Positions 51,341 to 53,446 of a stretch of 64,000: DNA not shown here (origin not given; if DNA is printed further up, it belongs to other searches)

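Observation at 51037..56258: Four-gene tungstoenzyme operon with two tandem WOR subunits that both replace the AOR 'EYE' motif with Cys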

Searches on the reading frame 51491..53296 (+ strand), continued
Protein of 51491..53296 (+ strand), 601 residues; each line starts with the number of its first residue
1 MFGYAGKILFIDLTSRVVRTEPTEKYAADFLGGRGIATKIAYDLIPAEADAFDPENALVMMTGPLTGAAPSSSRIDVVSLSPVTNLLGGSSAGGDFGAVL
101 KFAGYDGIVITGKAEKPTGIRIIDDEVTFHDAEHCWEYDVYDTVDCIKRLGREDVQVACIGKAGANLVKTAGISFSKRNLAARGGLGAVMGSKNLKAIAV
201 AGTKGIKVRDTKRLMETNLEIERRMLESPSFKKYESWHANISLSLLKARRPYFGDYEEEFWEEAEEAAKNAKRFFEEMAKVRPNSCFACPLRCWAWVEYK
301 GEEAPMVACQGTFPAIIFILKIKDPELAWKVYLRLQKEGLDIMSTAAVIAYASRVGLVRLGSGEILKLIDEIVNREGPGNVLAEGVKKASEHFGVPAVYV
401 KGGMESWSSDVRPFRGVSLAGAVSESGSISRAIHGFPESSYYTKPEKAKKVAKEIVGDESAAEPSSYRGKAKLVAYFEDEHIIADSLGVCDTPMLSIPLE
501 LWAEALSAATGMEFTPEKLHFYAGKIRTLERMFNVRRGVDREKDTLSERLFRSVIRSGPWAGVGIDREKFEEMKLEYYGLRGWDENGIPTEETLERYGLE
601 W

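Call 50: find_encoding_contigs(protein=P0062, flank=7000, max_places=1)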
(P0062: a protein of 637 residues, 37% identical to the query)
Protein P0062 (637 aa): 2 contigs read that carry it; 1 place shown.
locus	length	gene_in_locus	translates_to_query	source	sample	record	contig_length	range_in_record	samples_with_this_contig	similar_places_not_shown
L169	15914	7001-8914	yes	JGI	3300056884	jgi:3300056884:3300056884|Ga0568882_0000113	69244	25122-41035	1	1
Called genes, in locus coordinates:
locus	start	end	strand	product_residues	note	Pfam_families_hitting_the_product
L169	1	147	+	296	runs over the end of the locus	PF02754:CCG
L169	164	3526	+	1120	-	PF12831:FAD_oxidored, PF14691:Fer4_20, PF07992:Pyr_redox_2, PF13450:NAD_binding_8, PF13738:Pyr_redox_3, PF13237:Fer4_10, PF14697:Fer4_21, PF12838:Fer4_7, +18 more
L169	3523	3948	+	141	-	PF02662:FlpD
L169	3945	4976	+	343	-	PF01058:Oxidored_q6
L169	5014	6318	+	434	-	-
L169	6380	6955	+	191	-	PF12838:Fer4_7 (faint), PF13187:Fer4_9 (faint), PF13247:Fer4_11, PF12797:Fer4_2 (weak), PF12837:Fer4_6 (weak), PF13237:Fer4_10 (weak), PF14697:Fer4_21 (weak), PF00037:Fer4 (weak), +1 more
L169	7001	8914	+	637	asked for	PF02730:AFOR_N, PF01314:AFOR_C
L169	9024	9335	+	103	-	PF03992:ABM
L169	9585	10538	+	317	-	PF13557:Phenol_MetA_deg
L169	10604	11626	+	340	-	PF04055:Radical_SAM, PF06463:Mob_synth_C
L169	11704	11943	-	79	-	PF14451:Ub-Mut7C (weak), PF02597:ThiS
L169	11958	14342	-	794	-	PF00989:PAS, PF13188:PAS_8, PF13426:PAS_9, PF00989:PAS, PF08447:PAS_3, PF08448:PAS_4, PF13426:PAS_9, PF00989:PAS, +5 more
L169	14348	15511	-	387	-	PF08495:FIST, PF10442:FIST_C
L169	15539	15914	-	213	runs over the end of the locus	-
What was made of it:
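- On Class II benzoyl-CoA reductase catalytic subunit BamB: The 631-aa outgroup clade does have one (call 50).
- The nearest outgroup clade sits beside HdrA/MvhD/hydrogenase-like modules, as BamB does (call 50).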

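Call 64: search_protein_families(library=pfam, alignment_id=A3, max_evalue=0.0001)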
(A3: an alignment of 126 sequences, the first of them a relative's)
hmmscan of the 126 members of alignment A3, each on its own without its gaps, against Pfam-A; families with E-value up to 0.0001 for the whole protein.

A. member 1, L002:567-851:- (95 aa): 0 families

B. families by the number of members that match (of 126 scanned): 81 families (the first 25 are shown)
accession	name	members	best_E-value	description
PF00005.33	ABC_tran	12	1.7e-32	ABC transporter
PF13304.12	AAA_21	12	9.8e-15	AAA domain, putative AbiEii toxin, Type IV TA system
PF03773.19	ArsP_1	6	7.6e-73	Predicted permease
PF01758.21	SBF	5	1.4e-44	Sodium Bile acid symporter family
PF08859.16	DGC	5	3e-29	DGC domain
PF01061.29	ABC2_membrane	5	4.2e-24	ABC-2 type transporter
PF12698.13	ABC2_membrane_3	5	7.8e-19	ABC-2 family transporter protein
PF13732.12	DrrA1-3_C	5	2.8e-09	ATP-binding protein DrrA1-3-like, C-terminal domain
PF02463.25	SMC_N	5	4.2e-08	RecF/RecN/SMC N terminal domain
PF00582.32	Usp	4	9.2e-26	Universal stress protein family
PF02579.22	Nitro_FeMo-Co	4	2.2e-20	Dinitrogenase iron-molybdenum cofactor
PF01022.26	HTH_5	4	1.7e-18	Bacterial regulatory protein, arsR family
PF13593.11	SBF_like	4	1.3e-16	SBF-like CPA transporter family (DUF4137)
PF07690.21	MFS_1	3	2e-51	Major Facilitator Superfamily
PF01458.23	SUFBD_core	3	3.8e-41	SUF system FeS cluster assembly, SufBD core domain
PF04060.18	FeS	3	1.7e-13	Putative Fe-S cluster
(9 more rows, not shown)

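Call 65: search_protein_families(library=pfam, alignment_id=A4, max_evalue=0.0001)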
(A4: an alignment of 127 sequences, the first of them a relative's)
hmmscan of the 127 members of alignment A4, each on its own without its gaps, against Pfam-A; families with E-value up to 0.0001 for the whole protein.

A. member 1, L087:14631-15875:+ (415 aa): 1 family
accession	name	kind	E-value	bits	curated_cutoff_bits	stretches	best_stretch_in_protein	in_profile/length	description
PF01458.23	SUFBD_core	-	1.2e-42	146.5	27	1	159-389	4-232/232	SUF system FeS cluster assembly, SufBD core domain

B. families by the number of members that match (of 127 scanned): 87 families (the first 25 are shown)
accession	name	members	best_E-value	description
PF08859.16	DGC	12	1.9e-34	DGC domain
PF01758.21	SBF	6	4.8e-51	Sodium Bile acid symporter family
PF04060.18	FeS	6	2.7e-13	Putative Fe-S cluster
PF03773.19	ArsP_1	5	1.5e-77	Predicted permease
PF01022.26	HTH_5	5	3.9e-20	Bacterial regulatory protein, arsR family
PF00005.33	ABC_tran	4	3.3e-29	ABC transporter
PF02080.26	TrkA_C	4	1.2e-14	TrkA-C domain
PF12840.13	HTH_20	4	3.1e-13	Helix-turn-helix domain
PF01895.24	PhoU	4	1.6e-09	PhoU domain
PF00582.32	Usp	3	1.6e-59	Universal stress protein family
PF02596.20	DUF169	3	6.8e-51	Uncharacterised ArCR, COG2043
PF13593.11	SBF_like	3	8.3e-15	SBF-like CPA transporter family (DUF4137)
PF13304.12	AAA_21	3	1.3e-14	AAA domain, putative AbiEii toxin, Type IV TA system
PF01458.23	SUFBD_core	2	1.2e-42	SUF system FeS cluster assembly, SufBD core domain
PF07920.16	DUF1684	2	4.8e-40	Protein of unknown function (DUF1684)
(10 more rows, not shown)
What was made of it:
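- Neighbour families, 253 ORFs in 17 loci: DGC 17, ABC_tran 16, ArsP_1 11, SBF 11, HTH_5 9, PF04060 9, Usp 7 (calls 64, 65).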

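Call 67: predict_structure(alignment_id=A2)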
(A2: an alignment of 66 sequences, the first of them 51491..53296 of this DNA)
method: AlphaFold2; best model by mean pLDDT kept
length: 601 residues; sequences in the alignment: 66
mean_pLDDT: 94.4   pTM: 0.94
mean pLDDT of the five models: 94.4, 94.1, 93.5, 93.2, 92.9
residues with pLDDT >= 90: 522; 70-90: 73; 50-70: 6; < 50: 0
segments of 3 or more residues with pLDDT < 50: none
pLDDT, mean of each block of 10 residues (from residue 1): 94 98 94 96 97 98 96 95 95 94 97 98 95 97 92 88 98 93 95 98 93 97 92 90 90 77 94 97 90 92 88 92 97 97 95 96 98 98 97 95 85 94 91 86 94 96 96 97 96 90 97 96 98 96 95 92 96 98 98 98 92
secondary structure, 60 per line:
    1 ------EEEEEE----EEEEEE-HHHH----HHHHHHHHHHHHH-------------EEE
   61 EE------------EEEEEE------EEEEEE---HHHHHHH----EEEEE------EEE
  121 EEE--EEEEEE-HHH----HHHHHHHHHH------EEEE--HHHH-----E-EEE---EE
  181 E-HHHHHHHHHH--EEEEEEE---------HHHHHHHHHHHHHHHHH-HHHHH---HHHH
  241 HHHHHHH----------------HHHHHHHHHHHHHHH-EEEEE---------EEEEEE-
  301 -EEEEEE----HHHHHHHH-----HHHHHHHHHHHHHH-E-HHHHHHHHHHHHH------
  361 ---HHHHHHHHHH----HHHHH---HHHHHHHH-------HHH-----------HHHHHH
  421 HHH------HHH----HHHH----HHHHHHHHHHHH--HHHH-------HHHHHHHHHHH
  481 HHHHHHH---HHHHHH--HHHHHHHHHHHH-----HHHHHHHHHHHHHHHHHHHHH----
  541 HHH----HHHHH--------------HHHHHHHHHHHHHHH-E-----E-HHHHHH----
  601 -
elements in order: E7-12 E17-22 H24-27 H32-44 E58-62 E75-80 E87-92 H96-102 E107-111 E118-123 E126-131 H140-149 E156-159 H162-165 E173-175 E179-181 H183-192 E195-201 H211-227 H229-233 H237-247 H264-278 E280-284 E294-299 E302-307 H312-319 H325-338 H342-354 H364-373 H378-382 H386-393 H415-423 H437-440 H445-456 H459-462 H470-487 H491-496 H499-510 H516-536 H548-552 H567-581 H591-596
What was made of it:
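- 51491..53296 (+): WorL-A, 601 aa: AOR/WOR-family pterin subunit with cluster Cys286/289/293/490, candidate metal-ligand Cys309 (codon 52415-52417), Gln310, QKEGLD and DSLGVC. AlphaFold model pLDDT 94.4 and pTM 0.94 (call 67).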

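Call 70: fold_search(model_id=the predicted structure, library=pdb)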
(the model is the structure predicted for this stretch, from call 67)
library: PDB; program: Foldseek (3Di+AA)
matches with E <= 10: 111; with E <= 0.001: 9
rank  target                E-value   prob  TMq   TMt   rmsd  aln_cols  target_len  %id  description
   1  9mqx_D                2.1e-41  1.00  0.88  0.88   3.1       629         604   30  Electron-bifurcating Tungstopyranopterin-containing aldehyde oxidoreductase with NADH (released 2025-07-16)
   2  9g7j_A                6.3e-41  1.00  0.91  0.90   2.7       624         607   29  Crystal structure of the tungsten-dependent aldehyde:ferredoxin oxidoreductase from Clostridium autoethanogenum. (released 2025-05-28)
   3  1aor_A                3.7e-39  1.00  0.91  0.90   2.5       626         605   30  STRUCTURE OF A HYPERTHERMOPHILIC TUNGSTOPTERIN ENZYME, ALDEHYDE FERREDOXIN OXIDOREDUCTASE (released 1995-04-20)
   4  1b25_A                9.7e-37  1.00  0.89  0.88   3.2       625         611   29  FORMALDEHYDE FERREDOXIN OXIDOREDUCTASE FROM PYROCOCCUS FURIOSUS (released 1999-03-24)
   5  4z3w_A                1.3e-36  1.00  0.84  0.78   4.1       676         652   27  Active site complex BamBC of Benzoyl Coenzyme A reductase in complex with 1,5 Dienoyl-CoA (released 2015-06-24)
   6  4z3w_C                2.0e-36  1.00  0.84  0.78   4.2       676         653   27  Active site complex BamBC of Benzoyl Coenzyme A reductase in complex with 1,5 Dienoyl-CoA (released 2015-06-24)
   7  8c0z_A                3.1e-36  1.00  0.89  0.87   2.9       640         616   27  CryoEM structure of a tungsten-containing aldehyde oxidoreductase from Aromatoleum aromaticum (released 2023-05-31)
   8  6x1o_C                4.7e-31  1.00  0.82  0.79   4.2       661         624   26  WOR5 from Pyrococcus furiosus, as crystallized (released 2021-11-24)
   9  6x1o_A                1.2e-30  1.00  0.82  0.80   4.1       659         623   26  WOR5 from Pyrococcus furiosus, as crystallized (released 2021-11-24)
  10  7sbi_B                1.4e-01  0.28  0.08  0.22  13.4       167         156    8  Tandem diubiquitin-like domain from chicken 2'-5'-oligoadenylate synthetase-like protein (released 2022-01-12)
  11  8t0d                  1.9e-01  0.12  0.08  0.12  20.6       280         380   11  Crystal structure of integrin beta-2 tail bound to the FERM-folded talin head domain with E269A/Y270A/K306Q triple mutat (released 2024-07-03)
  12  7sbi_A                2.0e-01  0.23  0.08  0.22  13.8       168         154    8  Tandem diubiquitin-like domain from chicken 2'-5'-oligoadenylate synthetase-like protein (released 2022-01-12)
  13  3ivf                  2.6e-01  0.14  0.09  0.14  19.6       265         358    9  Crystal structure of the talin head FERM domain (released 2010-08-18)
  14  9c1t                  3.5e-01  0.09  0.08  0.12  19.8       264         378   11  Crystal structure of integrin beta-3 tail bound to the FERM-folded talin head domain with a D397R mutation (released 2025-04-23)
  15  3b08_A                5.3e-01  0.15  0.08  0.22  12.0       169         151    9  Crystal structure of the mouse HOIL1-L-NZF in complex with linear di-ubiquitin (released 2011-12-14)
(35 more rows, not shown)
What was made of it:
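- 51491..53296 (+): TM-score 0.88-0.91 to AORs and 0.84 to BamB (call 70).
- On AOR/WOR family of pterin oxidoreductases: The model has TM 0.82-0.91 to all solved family members (call 70).
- Fold: confident AOR fold, pLDDT 94 (calls 67, 70). The overall fold is slightly closer to AORs (TM 0.88-0.91) than to BamB (0.84) (call 70). Fold closest to AORs (call 70).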

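Call 81: find_encoding_contigs(protein=P0003, flank=9000, max_places=2)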
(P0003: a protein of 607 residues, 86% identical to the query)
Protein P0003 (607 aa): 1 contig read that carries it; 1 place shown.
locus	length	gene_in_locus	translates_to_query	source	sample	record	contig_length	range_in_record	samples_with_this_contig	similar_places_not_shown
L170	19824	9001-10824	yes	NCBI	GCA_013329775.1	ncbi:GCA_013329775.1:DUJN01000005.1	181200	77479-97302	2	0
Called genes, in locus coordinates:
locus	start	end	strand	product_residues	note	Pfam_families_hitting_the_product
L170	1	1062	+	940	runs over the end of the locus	PF00270:DEAD (weak), PF04851:ResIII, PF00176:SNF2-rel_dom, PF00271:Helicase_C, PF13020:NOV_C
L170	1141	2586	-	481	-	PF07554:FIVAR (faint)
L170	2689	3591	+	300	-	-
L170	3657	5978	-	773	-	PF00708:Acylphosphatase, PF07503:zf-HYPF, PF01300:Sua5_yciO_yrdC, PF17788:HypF_C, PF00814:TsaD (faint), PF22521:HypF_C_2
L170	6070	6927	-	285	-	PF01545:Cation_efflux, PF16916:ZT_dimer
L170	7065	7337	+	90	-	-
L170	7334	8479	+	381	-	PF07690:MFS_1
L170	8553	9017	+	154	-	PF12838:Fer4_7 (faint), PF25160:LdpA_Fe-S-bd (faint), PF00037:Fer4 (faint), PF12797:Fer4_2 (faint), PF12837:Fer4_6 (faint), PF13237:Fer4_10 (faint), PF13187:Fer4_9 (weak), PF13247:Fer4_11 (weak), +2 more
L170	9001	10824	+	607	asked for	PF02730:AFOR_N, PF01314:AFOR_C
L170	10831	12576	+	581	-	PF02730:AFOR_N, PF01314:AFOR_C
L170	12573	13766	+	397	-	PF07992:Pyr_redox_2, PF13738:Pyr_redox_3, PF00070:Pyr_redox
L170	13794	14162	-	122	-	PF08859:DGC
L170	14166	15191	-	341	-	PF01758:SBF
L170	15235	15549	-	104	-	-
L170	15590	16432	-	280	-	PF01925:TauE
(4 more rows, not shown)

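Call 82: find_encoding_contigs(protein=P0012, flank=9000, max_places=1)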
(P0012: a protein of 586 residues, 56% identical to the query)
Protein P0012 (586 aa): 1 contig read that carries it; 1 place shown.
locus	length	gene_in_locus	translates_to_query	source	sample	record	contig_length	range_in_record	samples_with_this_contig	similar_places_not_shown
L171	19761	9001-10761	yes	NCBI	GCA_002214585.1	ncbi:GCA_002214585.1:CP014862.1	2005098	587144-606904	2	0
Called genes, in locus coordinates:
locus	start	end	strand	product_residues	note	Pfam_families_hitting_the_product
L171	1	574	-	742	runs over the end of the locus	PF00324:AA_permease, PF13520:AA_permease_2, PF00582:Usp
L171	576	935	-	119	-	-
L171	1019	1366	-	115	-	PF18480:DUF5615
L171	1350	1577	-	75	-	PF04255:DUF433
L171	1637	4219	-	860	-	-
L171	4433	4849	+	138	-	PF02566:OsmC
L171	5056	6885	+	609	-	PF00724:Oxidored_FMN, PF01262:AlaDh_PNT_C (faint), PF07992:Pyr_redox_2, PF00070:Pyr_redox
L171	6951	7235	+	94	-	-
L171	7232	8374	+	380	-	PF07690:MFS_1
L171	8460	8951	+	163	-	PF13187:Fer4_9 (weak), PF13237:Fer4_10 (weak), PF13247:Fer4_11, PF25160:LdpA_Fe-S-bd (weak), PF12838:Fer4_7, PF12797:Fer4_2 (weak), PF12837:Fer4_6 (weak), PF00037:Fer4, +4 more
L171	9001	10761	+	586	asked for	PF02730:AFOR_N, PF01314:AFOR_C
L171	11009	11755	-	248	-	PF01061:ABC2_membrane, PF12698:ABC2_membrane_3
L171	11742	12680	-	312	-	PF00005:ABC_tran, PF02463:SMC_N (faint), PF13304:AAA_21, PF13732:DrrA1-3_C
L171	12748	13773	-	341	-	PF13593:SBF_like, PF01758:SBF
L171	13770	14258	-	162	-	PF00582:Usp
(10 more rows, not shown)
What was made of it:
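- TauE and SLAC1/TehA-like genes occur in P. horikoshii and T. profundus (calls 81, 82).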
